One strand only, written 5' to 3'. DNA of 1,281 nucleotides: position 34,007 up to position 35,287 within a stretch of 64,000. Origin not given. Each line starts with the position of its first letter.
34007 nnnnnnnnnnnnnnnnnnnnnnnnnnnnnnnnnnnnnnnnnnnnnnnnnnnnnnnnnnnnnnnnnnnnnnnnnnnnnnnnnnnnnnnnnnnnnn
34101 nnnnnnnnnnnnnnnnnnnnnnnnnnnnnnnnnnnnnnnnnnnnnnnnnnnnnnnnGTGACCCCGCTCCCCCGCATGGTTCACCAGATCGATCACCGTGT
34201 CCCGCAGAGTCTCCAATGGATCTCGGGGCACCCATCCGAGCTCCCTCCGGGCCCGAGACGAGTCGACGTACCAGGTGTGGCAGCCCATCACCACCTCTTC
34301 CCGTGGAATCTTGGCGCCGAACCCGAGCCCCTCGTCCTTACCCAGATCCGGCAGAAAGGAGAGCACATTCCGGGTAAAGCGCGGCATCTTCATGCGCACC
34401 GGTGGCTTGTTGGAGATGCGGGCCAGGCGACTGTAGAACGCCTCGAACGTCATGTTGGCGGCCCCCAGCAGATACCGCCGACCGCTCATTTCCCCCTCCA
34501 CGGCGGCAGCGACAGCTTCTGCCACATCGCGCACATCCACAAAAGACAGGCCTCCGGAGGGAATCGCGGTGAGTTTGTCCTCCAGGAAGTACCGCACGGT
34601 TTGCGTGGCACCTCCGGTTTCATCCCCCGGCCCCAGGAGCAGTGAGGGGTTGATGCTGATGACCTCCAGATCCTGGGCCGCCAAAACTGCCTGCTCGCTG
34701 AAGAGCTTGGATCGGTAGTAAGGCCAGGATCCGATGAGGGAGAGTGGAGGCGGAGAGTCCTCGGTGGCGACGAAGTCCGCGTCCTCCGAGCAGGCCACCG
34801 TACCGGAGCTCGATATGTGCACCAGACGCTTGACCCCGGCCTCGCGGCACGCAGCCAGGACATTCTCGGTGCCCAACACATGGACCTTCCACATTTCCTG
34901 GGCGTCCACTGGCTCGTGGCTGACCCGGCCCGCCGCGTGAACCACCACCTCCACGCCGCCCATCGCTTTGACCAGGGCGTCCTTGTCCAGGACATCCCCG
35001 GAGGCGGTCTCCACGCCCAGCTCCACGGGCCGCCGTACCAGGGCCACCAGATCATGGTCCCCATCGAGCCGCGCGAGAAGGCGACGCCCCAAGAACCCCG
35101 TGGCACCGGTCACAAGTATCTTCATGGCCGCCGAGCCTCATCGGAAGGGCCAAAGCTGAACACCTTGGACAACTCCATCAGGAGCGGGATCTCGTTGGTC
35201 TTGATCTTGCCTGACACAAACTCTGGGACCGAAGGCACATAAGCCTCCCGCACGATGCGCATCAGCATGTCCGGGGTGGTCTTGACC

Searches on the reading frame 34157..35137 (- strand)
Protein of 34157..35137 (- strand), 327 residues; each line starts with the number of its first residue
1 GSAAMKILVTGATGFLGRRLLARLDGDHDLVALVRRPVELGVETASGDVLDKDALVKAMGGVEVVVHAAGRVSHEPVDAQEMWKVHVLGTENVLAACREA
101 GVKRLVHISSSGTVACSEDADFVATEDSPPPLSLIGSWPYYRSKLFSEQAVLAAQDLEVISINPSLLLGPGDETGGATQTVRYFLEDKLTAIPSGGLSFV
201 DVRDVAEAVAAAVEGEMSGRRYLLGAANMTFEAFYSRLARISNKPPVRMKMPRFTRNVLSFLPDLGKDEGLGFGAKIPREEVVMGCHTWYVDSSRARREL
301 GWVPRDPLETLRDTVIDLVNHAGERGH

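Call 60: search_protein_families(library=ncbifam, proteins=[window:34157-35137:-], max_evalue=1e-8)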
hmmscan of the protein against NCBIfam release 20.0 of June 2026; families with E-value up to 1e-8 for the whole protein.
window:34157-35137:- (327 aa): 13 families
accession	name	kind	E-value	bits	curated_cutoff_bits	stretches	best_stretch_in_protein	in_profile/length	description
TIGR03466.1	HpnA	hypoth_equivalog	2.5e-53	181.1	367.65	1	5-318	1-321/327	hopanoid-associated sugar epimerase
NF052578.1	StrlDmthSdmBMthl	equivalog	8.3e-38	130.9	600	1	5-317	1-321/328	sterol demethylase protein SdmB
NF042422.1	oxyalk_red_OleD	equivalog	4.4e-28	98.6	580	1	5-174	1-175/329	2-alkyl-3-oxoalkanoate reductase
NF042423.1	oxyalk_red_Shew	equivalog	2.1e-21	76.4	580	1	4-173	8-180/331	2-alkyl-3-oxoalkanoate reductase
NF058621.1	DiazavRedAvaA7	equivalog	1.7e-19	70.6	400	1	5-248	1-254/304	3-diazoavenalumate denitrifying reductase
TIGR01746.1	Thioester-redct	subfamily_domain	5e-16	58.9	213.35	1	60-162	87-190/371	thioester reductase domain-containing protein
NF041293.1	G6PDh_Azf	equivalog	1.2e-11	44.5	400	1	6-118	4-123/252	NAD-dependent glucose-6-phosphate dehydrogenase Azf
NF004520.0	PRK05865.1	equivalog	1.3e-11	43.2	1509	1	5-167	1-128/854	sugar epimerase family protein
TIGR01777.1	yfcH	hypoth_equivalog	2.6e-11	43.7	207.35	1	7-255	1-253/292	TIGR01777 family oxidoreductase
TIGR04180.1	EDH_00030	hypoth_equivalog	1e-10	41.2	475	1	38-152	47-157/297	NAD-dependent 4,6-dehydratase LegB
TIGR03589.1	PseB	equivalog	2.1e-10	40.1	407.75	0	47-111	60-126/324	UDP-N-acetylglucosamine 4,6-dehydratase (inverting)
TIGR01214.1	rmlD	equivalog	4.3e-09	35.9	224.05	1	6-169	1-152/285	dTDP-4-dehydrorhamnose reductase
NF005754.0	PRK07578.1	equivalog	4.8e-09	36.4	167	0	5-81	1-75/200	short chain dehydrogenase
